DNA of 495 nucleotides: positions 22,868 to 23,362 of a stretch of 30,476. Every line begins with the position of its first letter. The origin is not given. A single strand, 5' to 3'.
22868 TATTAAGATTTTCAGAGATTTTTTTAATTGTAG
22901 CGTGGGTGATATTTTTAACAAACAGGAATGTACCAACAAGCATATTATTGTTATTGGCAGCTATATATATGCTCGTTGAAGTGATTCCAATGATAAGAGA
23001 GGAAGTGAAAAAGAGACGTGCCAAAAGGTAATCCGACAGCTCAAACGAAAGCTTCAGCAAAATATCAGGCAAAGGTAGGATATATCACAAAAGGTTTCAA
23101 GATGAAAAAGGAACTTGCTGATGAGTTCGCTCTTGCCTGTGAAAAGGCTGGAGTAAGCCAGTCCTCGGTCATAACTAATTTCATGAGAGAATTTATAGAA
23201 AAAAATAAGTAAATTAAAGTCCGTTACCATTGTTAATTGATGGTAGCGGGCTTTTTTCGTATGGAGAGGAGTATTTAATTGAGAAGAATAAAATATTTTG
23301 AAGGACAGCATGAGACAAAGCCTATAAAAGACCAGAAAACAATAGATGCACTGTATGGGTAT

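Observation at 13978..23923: One small phage carries both a chromosomal-integration kit and a plasmid-maintenance-like kit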

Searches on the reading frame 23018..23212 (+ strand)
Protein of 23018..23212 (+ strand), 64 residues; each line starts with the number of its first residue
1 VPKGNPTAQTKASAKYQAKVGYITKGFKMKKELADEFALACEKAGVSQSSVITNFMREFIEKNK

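Call 55: search_protein_families(library=ncbifam, proteins=[window:23018-23212:+], max_evalue=0.01)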
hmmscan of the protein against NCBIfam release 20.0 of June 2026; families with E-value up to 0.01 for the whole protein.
window:23018-23212:+ (64 aa): 0 families

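Call 68: search_protein_families(library=phrogs, proteins=[window:23018-23212:+], max_evalue=0.01)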
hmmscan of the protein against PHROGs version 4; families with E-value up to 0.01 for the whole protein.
window:23018-23212:+ (64 aa): 2 families
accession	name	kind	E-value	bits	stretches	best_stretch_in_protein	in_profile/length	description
phrog_3887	-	transcription regulation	3.5e-05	24.4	1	10-64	6-60/61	transcriptional regulator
phrog_582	-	transcription regulation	0.0028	18.9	1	26-63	61-98/105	Arc-like repressor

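Call 69: search_protein_families(library=pfam, proteins=[window:23018-23212:+], max_evalue=0.1)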
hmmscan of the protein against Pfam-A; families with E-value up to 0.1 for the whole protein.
window:23018-23212:+ (64 aa): 0 families

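Call 73: search_protein_families(library=padloc, proteins=[window:23018-23212:+], max_evalue=0.01)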
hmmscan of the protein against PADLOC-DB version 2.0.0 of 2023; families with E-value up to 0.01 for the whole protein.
window:23018-23212:+ (64 aa): 1 family
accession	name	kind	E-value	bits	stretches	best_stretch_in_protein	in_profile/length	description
PDLC02269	AbiEi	-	0.003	14.9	1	16-54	184-221/251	AbiEi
